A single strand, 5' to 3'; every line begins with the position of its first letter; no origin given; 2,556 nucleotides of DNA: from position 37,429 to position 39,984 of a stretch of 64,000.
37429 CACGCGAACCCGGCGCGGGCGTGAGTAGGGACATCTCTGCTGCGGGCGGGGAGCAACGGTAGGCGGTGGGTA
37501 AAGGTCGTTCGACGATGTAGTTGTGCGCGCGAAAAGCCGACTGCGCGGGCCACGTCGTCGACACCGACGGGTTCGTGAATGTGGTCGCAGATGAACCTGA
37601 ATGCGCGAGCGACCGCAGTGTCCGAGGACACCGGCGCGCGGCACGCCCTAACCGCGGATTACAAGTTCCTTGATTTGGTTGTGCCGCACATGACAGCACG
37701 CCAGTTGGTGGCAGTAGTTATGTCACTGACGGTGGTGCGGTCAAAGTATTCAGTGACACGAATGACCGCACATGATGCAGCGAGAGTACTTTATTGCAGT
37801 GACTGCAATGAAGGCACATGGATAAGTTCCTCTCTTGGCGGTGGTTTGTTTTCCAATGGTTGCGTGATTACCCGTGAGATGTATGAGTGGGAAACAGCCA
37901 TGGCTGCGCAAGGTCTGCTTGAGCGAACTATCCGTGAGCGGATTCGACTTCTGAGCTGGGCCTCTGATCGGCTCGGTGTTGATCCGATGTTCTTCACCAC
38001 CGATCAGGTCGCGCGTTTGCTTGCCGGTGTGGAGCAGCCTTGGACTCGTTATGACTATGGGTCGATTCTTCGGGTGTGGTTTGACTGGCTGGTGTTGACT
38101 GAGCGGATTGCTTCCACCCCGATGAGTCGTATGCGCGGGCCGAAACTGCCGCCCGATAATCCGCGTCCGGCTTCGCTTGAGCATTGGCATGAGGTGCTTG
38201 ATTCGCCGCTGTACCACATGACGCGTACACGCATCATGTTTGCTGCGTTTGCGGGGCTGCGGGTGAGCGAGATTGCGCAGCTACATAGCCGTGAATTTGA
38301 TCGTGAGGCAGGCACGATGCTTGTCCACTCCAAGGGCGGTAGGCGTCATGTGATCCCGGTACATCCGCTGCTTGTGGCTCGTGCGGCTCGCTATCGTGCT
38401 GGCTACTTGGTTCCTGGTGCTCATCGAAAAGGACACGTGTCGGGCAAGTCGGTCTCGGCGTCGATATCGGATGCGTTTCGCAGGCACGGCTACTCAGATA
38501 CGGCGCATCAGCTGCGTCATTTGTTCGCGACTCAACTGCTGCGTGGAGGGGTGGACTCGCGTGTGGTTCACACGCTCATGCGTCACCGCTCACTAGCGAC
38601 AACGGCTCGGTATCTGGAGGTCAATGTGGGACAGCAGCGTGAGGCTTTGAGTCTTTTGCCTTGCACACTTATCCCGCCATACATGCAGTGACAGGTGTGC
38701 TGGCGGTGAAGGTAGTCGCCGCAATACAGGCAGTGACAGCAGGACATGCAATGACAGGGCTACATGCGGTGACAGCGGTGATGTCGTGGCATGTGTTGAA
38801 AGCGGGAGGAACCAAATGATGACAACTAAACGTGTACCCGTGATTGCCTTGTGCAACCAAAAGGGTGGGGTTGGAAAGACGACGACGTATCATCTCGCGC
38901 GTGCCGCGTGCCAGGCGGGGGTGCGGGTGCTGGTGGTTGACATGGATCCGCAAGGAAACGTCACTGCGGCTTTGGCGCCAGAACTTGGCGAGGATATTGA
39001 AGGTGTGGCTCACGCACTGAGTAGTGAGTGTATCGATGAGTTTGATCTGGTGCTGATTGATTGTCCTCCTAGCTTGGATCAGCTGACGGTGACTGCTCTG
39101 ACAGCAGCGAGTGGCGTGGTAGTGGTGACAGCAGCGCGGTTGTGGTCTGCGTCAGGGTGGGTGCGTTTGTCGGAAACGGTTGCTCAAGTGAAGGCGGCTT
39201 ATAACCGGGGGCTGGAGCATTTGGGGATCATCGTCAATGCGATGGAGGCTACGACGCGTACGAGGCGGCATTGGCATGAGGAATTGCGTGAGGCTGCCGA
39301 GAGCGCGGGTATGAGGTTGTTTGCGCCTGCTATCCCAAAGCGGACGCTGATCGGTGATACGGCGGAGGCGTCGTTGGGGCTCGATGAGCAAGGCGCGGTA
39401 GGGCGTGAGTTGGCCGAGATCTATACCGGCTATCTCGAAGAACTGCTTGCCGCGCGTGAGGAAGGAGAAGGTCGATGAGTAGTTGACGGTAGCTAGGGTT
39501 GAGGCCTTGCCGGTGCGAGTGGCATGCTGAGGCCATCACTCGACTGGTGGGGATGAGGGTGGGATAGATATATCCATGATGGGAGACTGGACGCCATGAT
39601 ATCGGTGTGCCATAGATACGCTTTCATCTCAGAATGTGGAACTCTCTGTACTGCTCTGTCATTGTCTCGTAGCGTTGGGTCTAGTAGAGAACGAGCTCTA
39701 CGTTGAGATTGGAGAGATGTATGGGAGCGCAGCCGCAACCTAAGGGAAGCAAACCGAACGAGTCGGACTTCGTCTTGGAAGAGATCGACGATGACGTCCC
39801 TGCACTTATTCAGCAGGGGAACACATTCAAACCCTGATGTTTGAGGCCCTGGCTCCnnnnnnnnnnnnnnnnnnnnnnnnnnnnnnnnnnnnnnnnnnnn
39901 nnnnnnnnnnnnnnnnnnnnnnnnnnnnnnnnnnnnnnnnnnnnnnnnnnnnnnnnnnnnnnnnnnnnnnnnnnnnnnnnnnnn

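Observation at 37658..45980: ~8.3 kb lower-GC integrated element (int, iterons, parA, SagB cluster) inserted in the chromosome backbone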

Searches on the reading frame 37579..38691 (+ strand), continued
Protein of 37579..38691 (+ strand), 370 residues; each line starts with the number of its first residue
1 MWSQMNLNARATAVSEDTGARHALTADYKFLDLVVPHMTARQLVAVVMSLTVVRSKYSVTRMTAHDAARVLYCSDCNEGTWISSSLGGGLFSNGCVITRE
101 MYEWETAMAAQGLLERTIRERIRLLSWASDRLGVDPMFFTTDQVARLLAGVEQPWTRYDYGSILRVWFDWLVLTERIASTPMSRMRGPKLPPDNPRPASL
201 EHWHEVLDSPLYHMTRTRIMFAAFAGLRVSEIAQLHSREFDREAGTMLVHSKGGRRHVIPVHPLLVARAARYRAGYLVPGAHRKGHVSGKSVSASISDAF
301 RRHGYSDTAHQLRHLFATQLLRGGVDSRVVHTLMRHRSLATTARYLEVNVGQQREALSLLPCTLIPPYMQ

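Call 92: search_protein_families(library=pfam, proteins=[L045:1920-2531:+, L045:2663-3082:+, L045:3218-3838:+, L045:3922-4446:+, L046:2368-2985:+, L046:3004-3372:+, L046:5569-6573:-, L046:4754-5476:-, L046:7182-7709:+, L046:7706-8767:+], max_evalue=0.01)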
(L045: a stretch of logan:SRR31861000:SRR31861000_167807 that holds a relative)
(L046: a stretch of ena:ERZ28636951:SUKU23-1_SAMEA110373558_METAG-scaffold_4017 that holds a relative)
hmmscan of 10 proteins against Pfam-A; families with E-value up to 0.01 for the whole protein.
L045:1920-2531:+ (203 aa): 0 families

L045:2663-3082:+ (139 aa): 0 families

L045:3218-3838:+ (206 aa): 0 families

L045:3922-4446:+ (174 aa): 1 family
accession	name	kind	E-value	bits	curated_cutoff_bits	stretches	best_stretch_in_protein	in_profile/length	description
PF00436.31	SSB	-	1.1e-11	45.1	26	1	9-103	8-101/104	Single-strand binding protein family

L046:2368-2985:+ (205 aa): 0 families

L046:3004-3372:+ (122 aa): 0 families

L046:5569-6573:- (334 aa): 0 families

L046:4754-5476:- (240 aa): 0 families

L046:7182-7709:+ (175 aa): 3 families
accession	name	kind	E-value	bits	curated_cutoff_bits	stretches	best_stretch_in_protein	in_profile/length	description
PF05766.18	NinG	-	2.9e-05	24.4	25.4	0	91-127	7-44/193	Bacteriophage Lambda NinG protein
PF12855.13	Ecl1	-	5.1e-05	24.9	28.3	0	93-118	8-32/170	TORC1 inhibitor Ecl family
PF04423.19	Rad50_zn_hook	-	0.0063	16.8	24.3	0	88-104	16-33/52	Rad50 zinc hook motif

L046:7706-8767:+ (354 aa): 1 family
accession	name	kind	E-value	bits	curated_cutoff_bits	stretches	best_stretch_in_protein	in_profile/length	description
PF08751.17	TrwC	-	1.1e-79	268.5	25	1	29-354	16-279/286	TrwC relaxase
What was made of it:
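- On ICE/IME (integrative conjugative or mobilisable element): A TrwC relaxase is present only in the relative L046 (call 92).
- Closest known: AICEs. Different: None of these beyond int is present here, and the relative L046 uses a TrwC relaxase instead (call 92).
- L046 carries a relaxase, as conjugative plasmids do (call 92).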

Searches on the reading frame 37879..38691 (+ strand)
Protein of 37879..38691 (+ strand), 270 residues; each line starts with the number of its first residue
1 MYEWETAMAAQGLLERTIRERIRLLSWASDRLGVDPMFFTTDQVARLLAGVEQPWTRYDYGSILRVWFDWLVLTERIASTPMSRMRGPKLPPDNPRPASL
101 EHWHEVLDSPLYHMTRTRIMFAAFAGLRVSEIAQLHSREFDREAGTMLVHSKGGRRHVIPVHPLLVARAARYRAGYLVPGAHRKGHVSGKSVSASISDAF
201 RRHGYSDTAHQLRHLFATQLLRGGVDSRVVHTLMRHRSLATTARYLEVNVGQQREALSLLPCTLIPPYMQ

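Call 91: search_protein_families(library=phrogs, proteins=[window:37879-38691:+], max_evalue=0.001)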
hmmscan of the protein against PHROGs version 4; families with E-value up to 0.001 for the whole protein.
window:37879-38691:+ (270 aa): 2 families
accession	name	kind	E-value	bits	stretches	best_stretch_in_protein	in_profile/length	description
phrog_1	-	integration and excision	5.1e-31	109.6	1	60-258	232-445/611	integrase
phrog_216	-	integration and excision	4.9e-26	92.5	1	59-260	17-236/301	integrase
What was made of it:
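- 37879..38691 (+): Tyrosine integrase, probably 270 aa. The ORF is open back to 37579. The catalytic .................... residues are readable in the sequence. PHROG integrase, E = 5e-31 (call 91).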

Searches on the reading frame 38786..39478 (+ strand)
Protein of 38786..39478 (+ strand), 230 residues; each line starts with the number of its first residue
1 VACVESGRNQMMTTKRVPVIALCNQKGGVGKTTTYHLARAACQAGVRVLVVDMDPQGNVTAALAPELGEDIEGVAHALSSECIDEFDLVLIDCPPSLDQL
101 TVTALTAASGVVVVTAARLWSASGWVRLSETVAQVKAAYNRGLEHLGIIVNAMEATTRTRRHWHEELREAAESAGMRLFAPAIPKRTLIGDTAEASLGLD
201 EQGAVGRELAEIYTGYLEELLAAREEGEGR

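Call 6: search_protein_families(library=pfam, proteins=[window:38786-39478:+], max_evalue=0.01)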
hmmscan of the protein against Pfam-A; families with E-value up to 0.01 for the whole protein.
window:38786-39478:+ (230 aa): 8 families
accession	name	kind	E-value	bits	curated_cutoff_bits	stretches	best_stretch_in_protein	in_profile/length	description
PF13614.12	AAA_31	-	1.6e-29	103.6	27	2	19-69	3-54/177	AAA domain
PF01656.29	CbiA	-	9.3e-19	68.1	25.4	1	20-190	1-116/125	CobQ/CobB/MinD/ParA nucleotide binding domain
PF10609.15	ParA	-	2.2e-09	37.6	27.1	1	19-59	5-46/246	NUBPL iron-transfer P-loop NTPase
PF09140.17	MipZ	-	7.3e-08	32.5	20.7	1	19-55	2-39/262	ATPase MipZ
PF06564.18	CBP_BcsQ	-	0.00016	21.8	21.3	0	19-56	3-41/234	Cellulose biosynthesis protein BcsQ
PF02374.21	ArsA_ATPase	-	0.00016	21.5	24.3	1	25-84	8-68/305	Anion-transporting ATPase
PF00142.24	Fer4_NifH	-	0.0032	17.4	25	0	25-63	7-46/271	4Fe-4S iron sulfur cluster binding proteins, NifH/frxC family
PF13604.12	AAA_30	-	0.0068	16.6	27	0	26-105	26-108/191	AAA domain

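Call 7: search_protein_families(library=ncbifam, proteins=[window:38786-39478:+], max_evalue=0.01)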
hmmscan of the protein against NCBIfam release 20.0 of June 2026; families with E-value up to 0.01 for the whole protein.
window:38786-39478:+ (230 aa): 22 families
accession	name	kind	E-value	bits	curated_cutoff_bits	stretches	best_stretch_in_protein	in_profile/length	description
NF041546.1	ParA_partition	equivalog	1.6e-24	86.6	180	1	19-191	1-176/203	ParA family partition ATPase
TIGR03453.1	partition_RepA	equivalog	1.1e-19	70.6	348.45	2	14-66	101-156/387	plasmid partitioning protein RepA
NF010443.0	PRK13869.1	subfamily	2.1e-15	56.4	446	2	15-64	119-169/405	plasmid-partitioning protein RepA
NF041283.1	PrgP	equivalog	1.6e-13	50.6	400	2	19-64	4-51/297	ParA superfamily DNA segregation protein PrgP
TIGR01969.1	minD_arch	subfamily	7.4e-13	48.2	201.75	2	81-156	104-173/251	cell division ATPase MinD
TIGR03371.1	cellulose_yhjQ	equivalog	6.1e-10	39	157.85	1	18-66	2-51/246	cellulose biosynthesis protein BcsQ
TIGR01968.1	minD_bact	equivalog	9.3e-10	38.3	212.9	2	78-121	104-147/261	septum site-determining protein MinD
NF010259.0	PRK13705.1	equivalog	4.5e-08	32.4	725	1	8-59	97-150/388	plasmid-partitioning protein SopA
TIGR03815.1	CpaE_hom_Actino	equivalog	1.7e-07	30.7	154.45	1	13-58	107-153/340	septum site-determining protein Ssd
NF047398.1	AAA_KGGVGR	domain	2e-07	31.5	90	1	17-54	2-40/190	KGGVGR-motif variant AAA ATPase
TIGR01007.1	eps_fam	subfamily_domain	1.7e-06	27.7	108.05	1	11-79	11-79/204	polysaccharide biosynthesis tyrosine autokinase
TIGR00345.1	GET3_arsA_TRC40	subfamily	6.3e-06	25.9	135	1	26-84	5-66/299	TRC40/GET3/ArsA family transport-energizing ATPase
NF009701.0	PRK13230.1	subfamily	7e-06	25.2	350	1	25-88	8-70/291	nitrogenase reductase-like protein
TIGR01281.1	DPOR_bchL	equivalog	0.00014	21.4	345.15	1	25-68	7-51/268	ferredoxin:protochlorophyllide reductase (ATP-dependent) iron-sulfur ATP-binding protein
NF053621.1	ATPseBagBMYCTU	equivalog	0.00022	20.4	521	1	20-62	14-57/371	ATPase BagB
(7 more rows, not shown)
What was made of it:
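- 38816..39478 (+): parA (220 aa), a small plasmid-type Walker ATPase with an in-frame deletion of about 51 aa between DPQGN and Walker B. No parB follows. Probably defective. PF13614 and PF01656; NF041546 scores 86.6 bits against a cut-off of 180 (calls 6, 7).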

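Call 50: search_dna_similar(query=window:38816-39478:+, collection=plasmids, mode=protein, max_rows=12)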
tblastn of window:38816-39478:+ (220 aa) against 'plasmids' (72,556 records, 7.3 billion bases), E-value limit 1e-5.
Records with a match: 866; places in all: 882; records where one place covers at least 80% of the query: 191.
Best place of each record, by identity: 60-80% 5; <60% 861.
By first word of the organism name: Ralstonia 125; Xanthomonas 90; Burkholderia 85; Aeromonas 46; Rhodococcus 42; Piscirickettsia 24; Pseudomonas 18; Azospirillum 17; Streptomyces 15; Mycobacterium 15; and 138 more.
By predicted mobility (MOB-suite, as given by PLSDB): non-mobilizable 394; mobilizable 238; conjugative 234.
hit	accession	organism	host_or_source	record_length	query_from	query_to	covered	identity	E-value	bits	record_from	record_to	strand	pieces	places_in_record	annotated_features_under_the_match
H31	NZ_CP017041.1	Cutibacterium modestum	Homo sapiens,pure culture,Tongue dorsum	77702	9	206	90%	52.9%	2e-22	182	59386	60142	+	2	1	none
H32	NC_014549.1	Glutamicibacter arilaitensis Re117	-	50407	9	204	89%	50.7%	3e-21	176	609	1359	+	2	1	none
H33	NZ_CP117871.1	Arthrobacter agilis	cell culture,Middle part of the water ...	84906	9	206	90%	44.4%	5e-46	169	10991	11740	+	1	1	ParA family protein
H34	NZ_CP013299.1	Arthrobacter sp. YC-RL1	cell culture,petroleum-contaminated soil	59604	1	206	94%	42.6%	9e-42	157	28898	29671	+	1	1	ParA family protein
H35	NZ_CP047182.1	Rathayibacter festucae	Androsace koso-poljanskii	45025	3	206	93%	43.0%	8e-39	149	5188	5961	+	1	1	ParA family protein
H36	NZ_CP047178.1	Rathayibacter sp. VKM Ac-2759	Tanacetum vulgare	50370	3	203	91%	43.1%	4e-37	144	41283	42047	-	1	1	ParA family protein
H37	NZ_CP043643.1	Leifsonia shinshuensis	pure culture,soil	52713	9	206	90%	43.7%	3e-36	141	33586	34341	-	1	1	ParA family protein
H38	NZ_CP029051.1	Miniimonas sp. S16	Single cell,sludge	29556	9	206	90%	43.3%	1e-38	148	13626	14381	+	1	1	ParA family protein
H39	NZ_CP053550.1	Paenarthrobacter sp. YJN-D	cell culture,soil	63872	9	206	90%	43.3%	1e-38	148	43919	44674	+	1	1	ParA family protein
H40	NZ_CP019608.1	Tessaracoccus flavescens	mono isolate,marine sediment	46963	2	206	93%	41.7%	3e-38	147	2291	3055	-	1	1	ParA family protein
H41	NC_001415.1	Corynebacterium glutamicum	-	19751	9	206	90%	41.7%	3e-38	147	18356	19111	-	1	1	ParA family protein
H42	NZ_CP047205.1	Corynebacterium faecale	Assamese macaque,pure culture,feces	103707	9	206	90%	41.7%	3e-38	147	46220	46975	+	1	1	ParA family protein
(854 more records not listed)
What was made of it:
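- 38816..39478 (+): Best tblastn hits are actinobacterial plasmids at 42-53% identity (call 50).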

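Call 51: search_dna_similar(query=window:38816-39478:+, collection=phages, mode=protein, max_rows=12)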
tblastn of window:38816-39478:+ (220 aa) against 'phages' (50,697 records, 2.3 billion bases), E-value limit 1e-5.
Records with a match: 35; places in all: 36; records where one place covers at least 80% of the query: 5.
Best place of each record, by identity: <60% 35.
By first word of the organism name: Bacteriophage 18; Listeria 6; Halobacterium 2; Enterococcus 2; Mycobacterium 2; Streptomyces 2; Aphanizomenon 2; Planktothrix 1.
By host as written in the record: - 22; Listeria monocytogenes 6; Halobacterium salinarum strain S9 2; Streptomyces lividans JI 1326 2; Enterococcus faecalis 1; Aphanizomenon flos-aquae 1; Planktothrix agardhii 1.
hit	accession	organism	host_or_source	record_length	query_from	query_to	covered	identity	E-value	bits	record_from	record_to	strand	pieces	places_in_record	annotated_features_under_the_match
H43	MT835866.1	Bacteriophage sp.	human fecal samples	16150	9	199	87%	30.7%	1e-9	63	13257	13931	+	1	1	record has no annotation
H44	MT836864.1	Bacteriophage sp.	human fecal samples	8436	1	203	92%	28.5%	2e-10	65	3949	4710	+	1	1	record has no annotation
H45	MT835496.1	Bacteriophage sp.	human fecal samples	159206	4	203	91%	27.9%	2e-8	60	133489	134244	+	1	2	record has no annotation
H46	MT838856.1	Bacteriophage sp.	human fecal samples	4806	9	189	82%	30.3%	3e-12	71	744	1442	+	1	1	record has no annotation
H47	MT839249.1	Bacteriophage sp.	human fecal samples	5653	9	187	81%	29.4%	7e-12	69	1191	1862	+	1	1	record has no annotation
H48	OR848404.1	Listeria phage LM 4-14-1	Listeria monocytogenes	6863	9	177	77%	29.0%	1e-11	69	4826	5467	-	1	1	record has no annotation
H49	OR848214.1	Listeria phage LM 4-14-1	Listeria monocytogenes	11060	9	177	77%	29.0%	1e-11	69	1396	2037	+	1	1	record has no annotation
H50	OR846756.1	Listeria phage LM 4-11-1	Listeria monocytogenes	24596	9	177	77%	29.0%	1e-11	69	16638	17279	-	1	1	record has no annotation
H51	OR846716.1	Listeria phage LM 4-11-1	Listeria monocytogenes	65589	9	177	77%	29.0%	1e-11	69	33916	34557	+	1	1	record has no annotation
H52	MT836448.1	Bacteriophage sp.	human fecal samples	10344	9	171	74%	28.9%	2e-12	71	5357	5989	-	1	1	record has no annotation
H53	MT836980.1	Bacteriophage sp.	human fecal samples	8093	6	171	75%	28.4%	1e-9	63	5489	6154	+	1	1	record has no annotation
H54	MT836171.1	Bacteriophage sp.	human fecal samples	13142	10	174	75%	28.4%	3e-11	67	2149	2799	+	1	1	record has no annotation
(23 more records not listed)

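Call 52: get_annotated_region(hit=H33, flank=3000)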
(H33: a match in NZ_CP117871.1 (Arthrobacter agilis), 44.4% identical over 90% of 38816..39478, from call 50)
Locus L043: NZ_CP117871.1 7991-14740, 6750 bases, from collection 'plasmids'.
description: Arthrobacter agilis strain TMP24 plasmid pAAG24-85, complete sequence
organism: Arthrobacter agilis (NCBI taxid 37921)
taxonomy: Bacteria; Actinomycetota; Actinomycetes; Micrococcales; Micrococcaceae; Arthrobacter; Arthrobacter agilis
host: -; source: cell culture,Middle part of the water column of temporary meltwater pond; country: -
typing (MOB-suite, as given by PLSDB): non-mobilizable
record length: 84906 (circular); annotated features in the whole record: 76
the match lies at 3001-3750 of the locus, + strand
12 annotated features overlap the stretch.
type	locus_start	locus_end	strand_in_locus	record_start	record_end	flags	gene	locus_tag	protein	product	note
CDS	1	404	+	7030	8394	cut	-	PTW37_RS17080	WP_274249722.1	IS110 family transposase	-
CDS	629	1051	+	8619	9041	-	-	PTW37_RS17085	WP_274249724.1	hypothetical protein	-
CDS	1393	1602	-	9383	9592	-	-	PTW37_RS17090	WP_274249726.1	hypothetical protein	-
CDS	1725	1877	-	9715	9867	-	-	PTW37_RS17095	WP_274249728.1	hypothetical protein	-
CDS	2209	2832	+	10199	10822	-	-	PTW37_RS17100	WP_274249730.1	DUF6349 family protein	-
CDS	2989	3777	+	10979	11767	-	-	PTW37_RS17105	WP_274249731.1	ParA family protein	-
CDS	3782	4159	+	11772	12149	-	-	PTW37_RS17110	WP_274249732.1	hypothetical protein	-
CDS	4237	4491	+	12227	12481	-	-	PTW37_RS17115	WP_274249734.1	glutaredoxin family protein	-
CDS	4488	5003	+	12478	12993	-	-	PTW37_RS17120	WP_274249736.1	DUF4192 family protein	-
CDS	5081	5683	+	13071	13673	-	-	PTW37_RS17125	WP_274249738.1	hypothetical protein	-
CDS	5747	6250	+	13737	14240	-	-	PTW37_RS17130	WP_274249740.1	hypothetical protein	-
CDS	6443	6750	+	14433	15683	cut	-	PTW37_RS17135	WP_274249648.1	IS256 family transposase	-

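Call 53: get_annotated_region(hit=H31, flank=3000)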
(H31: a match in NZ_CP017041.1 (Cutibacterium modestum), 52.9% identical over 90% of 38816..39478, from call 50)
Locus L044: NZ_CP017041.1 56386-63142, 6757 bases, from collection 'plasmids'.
description: Cutibacterium modestum strain F0672 plasmid unnamed1, complete sequence
organism: Cutibacterium modestum (NCBI taxid 2559073)
taxonomy: Bacteria; Actinomycetota; Actinomycetes; Propionibacteriales; Propionibacteriaceae; Cutibacterium; Cutibacterium modestum
host: -; source: Homo sapiens,pure culture,Tongue dorsum; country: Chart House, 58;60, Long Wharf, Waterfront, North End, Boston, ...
typing (MOB-suite, as given by PLSDB): non-mobilizable; replicon rep_cluster_1578
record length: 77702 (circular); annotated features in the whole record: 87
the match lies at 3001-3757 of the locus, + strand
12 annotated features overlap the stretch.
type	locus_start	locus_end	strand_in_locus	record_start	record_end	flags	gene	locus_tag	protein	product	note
CDS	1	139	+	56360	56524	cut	-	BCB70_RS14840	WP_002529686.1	hypothetical protein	-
CDS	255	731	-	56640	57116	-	-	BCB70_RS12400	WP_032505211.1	hypothetical protein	-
CDS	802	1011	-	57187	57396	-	-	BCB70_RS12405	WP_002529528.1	hypothetical protein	-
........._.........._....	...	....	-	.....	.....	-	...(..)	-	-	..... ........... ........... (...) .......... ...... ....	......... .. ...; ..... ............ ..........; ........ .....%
CDS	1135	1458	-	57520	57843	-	-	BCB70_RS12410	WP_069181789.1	alkyldihydroxyacetonephosphate synthase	-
CDS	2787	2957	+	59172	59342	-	-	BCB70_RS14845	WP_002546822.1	hypothetical protein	-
CDS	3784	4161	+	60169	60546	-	-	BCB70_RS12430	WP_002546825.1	hypothetical protein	-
CDS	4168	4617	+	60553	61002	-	-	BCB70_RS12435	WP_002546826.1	DUF192 domain-containing protein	-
CDS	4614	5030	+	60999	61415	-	-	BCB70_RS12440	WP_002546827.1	hypothetical protein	-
CDS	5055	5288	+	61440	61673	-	-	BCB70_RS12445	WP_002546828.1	hypothetical protein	-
CDS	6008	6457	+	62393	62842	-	-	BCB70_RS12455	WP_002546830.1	hypothetical protein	-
CDS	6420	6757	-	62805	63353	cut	-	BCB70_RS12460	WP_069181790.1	hypothetical protein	-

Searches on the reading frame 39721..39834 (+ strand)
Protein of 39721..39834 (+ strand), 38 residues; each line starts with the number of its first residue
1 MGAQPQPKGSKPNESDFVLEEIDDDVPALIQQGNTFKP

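Call 47: search_protein_families(library=ncbifam, proteins=[window:39721-39834:+], max_evalue=10)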
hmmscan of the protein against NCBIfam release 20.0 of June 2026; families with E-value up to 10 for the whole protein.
seq(38 aa): 0 families
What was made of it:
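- Closest known: PflD-type nitroreductase domains in RiPP clusters that also hold HExxH enzymes. Different: Here there is no MNIO, the HExxH protein matches no curated family (call 47), the hosts are Actinomycetota, and the precursor motif is different.
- Tried and rejected: NCBIfam gave no hit (call 47).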
